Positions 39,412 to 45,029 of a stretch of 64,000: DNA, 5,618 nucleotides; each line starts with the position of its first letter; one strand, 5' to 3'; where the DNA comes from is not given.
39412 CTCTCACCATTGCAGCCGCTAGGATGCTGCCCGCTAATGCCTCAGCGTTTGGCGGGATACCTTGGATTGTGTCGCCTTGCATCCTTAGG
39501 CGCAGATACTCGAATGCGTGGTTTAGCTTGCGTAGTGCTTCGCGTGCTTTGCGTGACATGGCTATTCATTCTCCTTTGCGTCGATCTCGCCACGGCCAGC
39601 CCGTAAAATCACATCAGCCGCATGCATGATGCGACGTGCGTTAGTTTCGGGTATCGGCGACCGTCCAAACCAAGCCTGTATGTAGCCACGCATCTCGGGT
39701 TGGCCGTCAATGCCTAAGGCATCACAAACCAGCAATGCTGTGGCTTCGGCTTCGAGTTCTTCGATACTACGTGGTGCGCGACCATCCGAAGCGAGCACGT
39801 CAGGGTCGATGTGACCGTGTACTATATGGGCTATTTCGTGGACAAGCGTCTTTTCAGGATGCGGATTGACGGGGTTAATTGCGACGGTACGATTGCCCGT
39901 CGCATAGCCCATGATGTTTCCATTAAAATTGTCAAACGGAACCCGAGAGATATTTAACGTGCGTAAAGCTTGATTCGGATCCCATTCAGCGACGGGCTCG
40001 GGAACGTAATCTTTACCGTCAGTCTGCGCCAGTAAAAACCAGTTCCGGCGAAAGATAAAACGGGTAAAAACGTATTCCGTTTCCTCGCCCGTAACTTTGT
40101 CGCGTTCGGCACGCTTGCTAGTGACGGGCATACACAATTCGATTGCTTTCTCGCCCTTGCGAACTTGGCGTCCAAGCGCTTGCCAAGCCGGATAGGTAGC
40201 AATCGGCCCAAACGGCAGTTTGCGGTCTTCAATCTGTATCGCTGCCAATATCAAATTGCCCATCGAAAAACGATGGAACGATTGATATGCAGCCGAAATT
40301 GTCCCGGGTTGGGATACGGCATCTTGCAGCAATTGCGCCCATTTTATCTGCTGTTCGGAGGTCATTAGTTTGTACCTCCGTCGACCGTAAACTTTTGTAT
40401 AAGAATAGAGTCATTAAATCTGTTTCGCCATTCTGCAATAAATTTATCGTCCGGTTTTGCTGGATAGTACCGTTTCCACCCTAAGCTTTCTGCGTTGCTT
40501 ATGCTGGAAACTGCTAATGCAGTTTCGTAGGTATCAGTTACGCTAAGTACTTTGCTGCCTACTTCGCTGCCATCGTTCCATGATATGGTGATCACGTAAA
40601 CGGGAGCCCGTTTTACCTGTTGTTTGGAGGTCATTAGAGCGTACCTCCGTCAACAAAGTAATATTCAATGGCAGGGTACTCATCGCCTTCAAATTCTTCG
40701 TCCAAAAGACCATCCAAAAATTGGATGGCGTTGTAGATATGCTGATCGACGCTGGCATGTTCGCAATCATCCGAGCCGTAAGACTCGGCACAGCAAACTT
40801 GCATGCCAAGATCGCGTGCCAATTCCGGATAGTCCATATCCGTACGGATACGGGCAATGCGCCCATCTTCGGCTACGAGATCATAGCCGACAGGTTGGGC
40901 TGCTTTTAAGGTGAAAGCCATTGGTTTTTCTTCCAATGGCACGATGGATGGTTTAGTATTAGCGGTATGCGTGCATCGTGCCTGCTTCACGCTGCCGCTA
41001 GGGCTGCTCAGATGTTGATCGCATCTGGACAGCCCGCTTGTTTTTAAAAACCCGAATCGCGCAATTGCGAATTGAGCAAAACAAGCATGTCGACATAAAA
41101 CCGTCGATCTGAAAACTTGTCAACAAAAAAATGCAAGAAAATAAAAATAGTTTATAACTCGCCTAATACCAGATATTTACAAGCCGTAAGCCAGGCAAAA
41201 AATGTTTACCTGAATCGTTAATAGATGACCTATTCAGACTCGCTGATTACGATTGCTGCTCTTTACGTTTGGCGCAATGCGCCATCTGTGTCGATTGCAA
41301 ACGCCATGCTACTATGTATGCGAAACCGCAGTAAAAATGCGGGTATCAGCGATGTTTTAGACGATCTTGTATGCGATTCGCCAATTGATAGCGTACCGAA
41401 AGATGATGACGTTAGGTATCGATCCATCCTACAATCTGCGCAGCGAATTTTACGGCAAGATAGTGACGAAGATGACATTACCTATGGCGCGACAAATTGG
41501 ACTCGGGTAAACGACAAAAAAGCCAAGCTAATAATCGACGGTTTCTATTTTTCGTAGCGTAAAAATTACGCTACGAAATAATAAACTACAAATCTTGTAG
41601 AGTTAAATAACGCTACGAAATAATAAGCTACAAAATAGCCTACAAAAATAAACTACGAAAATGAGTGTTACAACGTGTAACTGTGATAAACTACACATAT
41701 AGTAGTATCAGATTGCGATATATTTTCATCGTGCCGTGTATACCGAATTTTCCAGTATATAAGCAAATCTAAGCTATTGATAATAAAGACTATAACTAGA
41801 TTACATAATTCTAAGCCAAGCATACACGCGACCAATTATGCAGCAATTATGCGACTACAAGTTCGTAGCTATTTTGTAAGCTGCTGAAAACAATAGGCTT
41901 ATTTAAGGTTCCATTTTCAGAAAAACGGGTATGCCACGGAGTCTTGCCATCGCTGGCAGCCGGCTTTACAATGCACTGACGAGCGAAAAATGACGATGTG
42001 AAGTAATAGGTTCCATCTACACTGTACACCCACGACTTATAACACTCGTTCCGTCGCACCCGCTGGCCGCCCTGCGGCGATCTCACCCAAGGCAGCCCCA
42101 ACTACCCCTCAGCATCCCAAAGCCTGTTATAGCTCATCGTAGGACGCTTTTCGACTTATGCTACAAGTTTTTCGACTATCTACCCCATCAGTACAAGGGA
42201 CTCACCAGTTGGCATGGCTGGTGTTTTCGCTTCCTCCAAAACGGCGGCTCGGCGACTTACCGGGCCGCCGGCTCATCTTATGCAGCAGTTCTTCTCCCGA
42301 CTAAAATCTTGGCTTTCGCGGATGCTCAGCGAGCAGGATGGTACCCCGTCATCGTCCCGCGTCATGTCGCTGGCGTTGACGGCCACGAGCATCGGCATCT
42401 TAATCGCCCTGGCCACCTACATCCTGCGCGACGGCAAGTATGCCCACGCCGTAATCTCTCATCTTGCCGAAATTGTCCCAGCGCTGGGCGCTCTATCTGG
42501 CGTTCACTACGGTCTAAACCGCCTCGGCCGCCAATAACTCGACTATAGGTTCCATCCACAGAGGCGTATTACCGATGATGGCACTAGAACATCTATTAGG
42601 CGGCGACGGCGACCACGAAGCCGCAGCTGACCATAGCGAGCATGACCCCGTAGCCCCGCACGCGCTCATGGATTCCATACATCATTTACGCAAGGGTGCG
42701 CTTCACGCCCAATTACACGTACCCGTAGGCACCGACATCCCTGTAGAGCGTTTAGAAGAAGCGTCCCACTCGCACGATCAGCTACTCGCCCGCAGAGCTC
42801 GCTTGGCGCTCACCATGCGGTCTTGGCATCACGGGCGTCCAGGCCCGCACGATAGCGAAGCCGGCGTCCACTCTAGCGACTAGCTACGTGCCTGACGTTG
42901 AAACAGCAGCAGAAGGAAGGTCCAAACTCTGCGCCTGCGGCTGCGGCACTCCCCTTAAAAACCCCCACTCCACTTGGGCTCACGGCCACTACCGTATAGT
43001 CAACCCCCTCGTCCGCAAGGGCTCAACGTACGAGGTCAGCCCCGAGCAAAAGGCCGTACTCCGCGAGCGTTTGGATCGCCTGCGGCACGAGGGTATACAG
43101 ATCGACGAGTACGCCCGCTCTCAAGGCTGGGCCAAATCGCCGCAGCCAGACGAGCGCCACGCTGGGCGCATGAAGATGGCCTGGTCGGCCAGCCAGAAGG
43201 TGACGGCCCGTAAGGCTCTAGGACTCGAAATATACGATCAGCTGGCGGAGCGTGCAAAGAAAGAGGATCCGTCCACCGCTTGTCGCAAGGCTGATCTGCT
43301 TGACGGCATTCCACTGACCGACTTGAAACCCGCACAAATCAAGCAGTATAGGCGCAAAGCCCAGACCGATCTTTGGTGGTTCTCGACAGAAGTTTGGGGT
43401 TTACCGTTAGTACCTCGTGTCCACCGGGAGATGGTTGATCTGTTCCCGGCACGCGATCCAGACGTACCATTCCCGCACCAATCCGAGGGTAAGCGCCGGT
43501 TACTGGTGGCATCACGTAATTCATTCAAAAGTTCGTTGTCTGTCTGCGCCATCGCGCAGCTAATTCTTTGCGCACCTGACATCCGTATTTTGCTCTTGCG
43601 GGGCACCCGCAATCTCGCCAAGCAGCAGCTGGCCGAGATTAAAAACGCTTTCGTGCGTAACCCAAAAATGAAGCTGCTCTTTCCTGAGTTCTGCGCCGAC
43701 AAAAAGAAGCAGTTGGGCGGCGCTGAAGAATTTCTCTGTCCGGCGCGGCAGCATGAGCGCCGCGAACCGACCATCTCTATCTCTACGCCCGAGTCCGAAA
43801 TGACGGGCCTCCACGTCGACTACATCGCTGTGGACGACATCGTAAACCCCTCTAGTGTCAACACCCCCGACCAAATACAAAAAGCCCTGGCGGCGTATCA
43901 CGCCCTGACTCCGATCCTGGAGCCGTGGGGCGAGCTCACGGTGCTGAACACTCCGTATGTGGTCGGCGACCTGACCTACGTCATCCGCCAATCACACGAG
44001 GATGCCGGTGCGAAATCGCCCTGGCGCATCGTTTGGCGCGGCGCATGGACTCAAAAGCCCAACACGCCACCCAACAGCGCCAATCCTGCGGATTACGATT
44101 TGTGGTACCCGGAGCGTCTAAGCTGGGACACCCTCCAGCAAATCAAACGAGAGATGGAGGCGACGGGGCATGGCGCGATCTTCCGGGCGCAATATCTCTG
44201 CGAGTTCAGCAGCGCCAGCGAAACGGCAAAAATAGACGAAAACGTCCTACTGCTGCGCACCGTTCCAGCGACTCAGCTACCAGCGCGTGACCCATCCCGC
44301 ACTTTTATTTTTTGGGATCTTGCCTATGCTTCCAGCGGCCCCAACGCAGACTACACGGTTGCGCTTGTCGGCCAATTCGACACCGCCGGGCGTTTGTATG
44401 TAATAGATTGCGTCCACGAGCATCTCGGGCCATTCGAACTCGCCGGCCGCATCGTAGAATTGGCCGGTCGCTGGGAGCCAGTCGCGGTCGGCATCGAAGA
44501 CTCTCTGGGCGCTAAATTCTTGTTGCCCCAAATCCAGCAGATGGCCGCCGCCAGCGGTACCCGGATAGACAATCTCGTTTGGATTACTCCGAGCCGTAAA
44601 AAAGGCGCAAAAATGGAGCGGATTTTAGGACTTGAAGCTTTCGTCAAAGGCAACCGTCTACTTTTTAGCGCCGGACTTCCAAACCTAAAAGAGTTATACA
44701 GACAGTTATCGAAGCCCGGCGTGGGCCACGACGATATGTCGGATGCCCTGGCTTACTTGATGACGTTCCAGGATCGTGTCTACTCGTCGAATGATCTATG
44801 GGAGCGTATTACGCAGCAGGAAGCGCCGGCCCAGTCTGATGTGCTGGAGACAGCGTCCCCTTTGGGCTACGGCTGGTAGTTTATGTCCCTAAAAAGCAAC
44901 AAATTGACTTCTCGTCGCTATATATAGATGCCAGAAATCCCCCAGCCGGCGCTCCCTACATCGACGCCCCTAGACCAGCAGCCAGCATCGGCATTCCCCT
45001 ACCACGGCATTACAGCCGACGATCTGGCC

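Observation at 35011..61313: Recurring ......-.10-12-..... box directly abutting late-gene start codons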

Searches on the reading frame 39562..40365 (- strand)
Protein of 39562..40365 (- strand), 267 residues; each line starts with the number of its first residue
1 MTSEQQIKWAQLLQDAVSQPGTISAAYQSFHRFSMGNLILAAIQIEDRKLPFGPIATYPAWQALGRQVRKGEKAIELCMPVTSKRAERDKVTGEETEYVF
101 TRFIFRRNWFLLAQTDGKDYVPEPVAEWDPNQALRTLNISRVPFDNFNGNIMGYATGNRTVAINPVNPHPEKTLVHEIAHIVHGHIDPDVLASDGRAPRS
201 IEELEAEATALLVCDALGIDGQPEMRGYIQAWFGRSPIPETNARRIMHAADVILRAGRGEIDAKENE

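Call 18: search_protein_families(library=pfam, proteins=[window:39562-40365:-], max_evalue=0.01)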
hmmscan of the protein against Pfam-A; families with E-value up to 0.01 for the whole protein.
window:39562-40365:- (267 aa): 3 families
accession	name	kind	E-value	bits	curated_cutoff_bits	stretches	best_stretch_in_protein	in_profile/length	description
PF08401.16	ArdcN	-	3.1e-08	34.3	22.6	1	23-99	34-110/123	N-terminal domain of anti-restriction factor ArdC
PF18818.7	MPTase-PolyVal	-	2.6e-06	28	27.5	1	172-250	46-124/126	Zincin-like metallopeptidase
PF06114.19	Peptidase_M78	-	0.00036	20.8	22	1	138-209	7-81/123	IrrE N-terminal-like domain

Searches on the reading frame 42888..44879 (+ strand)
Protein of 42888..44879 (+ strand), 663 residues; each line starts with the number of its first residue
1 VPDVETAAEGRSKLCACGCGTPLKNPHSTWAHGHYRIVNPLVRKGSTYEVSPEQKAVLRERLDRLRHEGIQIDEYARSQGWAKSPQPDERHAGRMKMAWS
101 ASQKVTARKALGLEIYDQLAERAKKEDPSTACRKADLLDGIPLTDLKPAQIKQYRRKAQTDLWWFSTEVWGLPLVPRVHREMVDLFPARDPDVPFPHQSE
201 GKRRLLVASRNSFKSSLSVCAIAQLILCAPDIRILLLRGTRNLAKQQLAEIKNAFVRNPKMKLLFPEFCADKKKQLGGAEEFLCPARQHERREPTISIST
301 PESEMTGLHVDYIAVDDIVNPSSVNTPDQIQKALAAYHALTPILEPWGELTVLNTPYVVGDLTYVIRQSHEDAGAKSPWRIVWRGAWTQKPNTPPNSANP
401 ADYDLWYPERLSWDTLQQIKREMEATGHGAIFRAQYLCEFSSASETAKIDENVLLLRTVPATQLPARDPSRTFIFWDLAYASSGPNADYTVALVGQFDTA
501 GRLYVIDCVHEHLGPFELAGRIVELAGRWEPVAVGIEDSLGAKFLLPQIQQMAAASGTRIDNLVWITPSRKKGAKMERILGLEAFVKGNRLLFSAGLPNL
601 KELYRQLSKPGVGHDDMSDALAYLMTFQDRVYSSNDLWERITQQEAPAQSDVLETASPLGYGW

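Call 8: search_protein_families(library=pfam, proteins=[window:42888-44879:+], max_evalue=0.01)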
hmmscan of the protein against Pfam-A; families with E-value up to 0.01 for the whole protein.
window:42888-44879:+ (663 aa): 1 family
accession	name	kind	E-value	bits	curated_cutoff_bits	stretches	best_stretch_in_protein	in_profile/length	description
PF17289.8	Terminase_6C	-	1.3e-05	25.7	22.6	1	476-625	3-152/155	Terminase RNaseH-like domain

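Call 14: search_protein_families(library=phrogs, proteins=[window:42888-44879:+], max_evalue=0.001)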
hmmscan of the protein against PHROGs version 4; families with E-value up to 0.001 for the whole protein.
window:42888-44879:+ (663 aa): 4 families
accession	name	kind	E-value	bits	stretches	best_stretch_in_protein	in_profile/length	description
phrog_38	-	head and packaging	4.5e-55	188.6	1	94-625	215-700/760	terminase large subunit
phrog_2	-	head and packaging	3.9e-12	46.7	1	156-632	250-596/807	terminase large subunit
phrog_5573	-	head and packaging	5.2e-10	40.1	1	408-625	29-231/250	terminase large subunit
phrog_20726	-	unknown function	6.5e-05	23.7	1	472-627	3-172/199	-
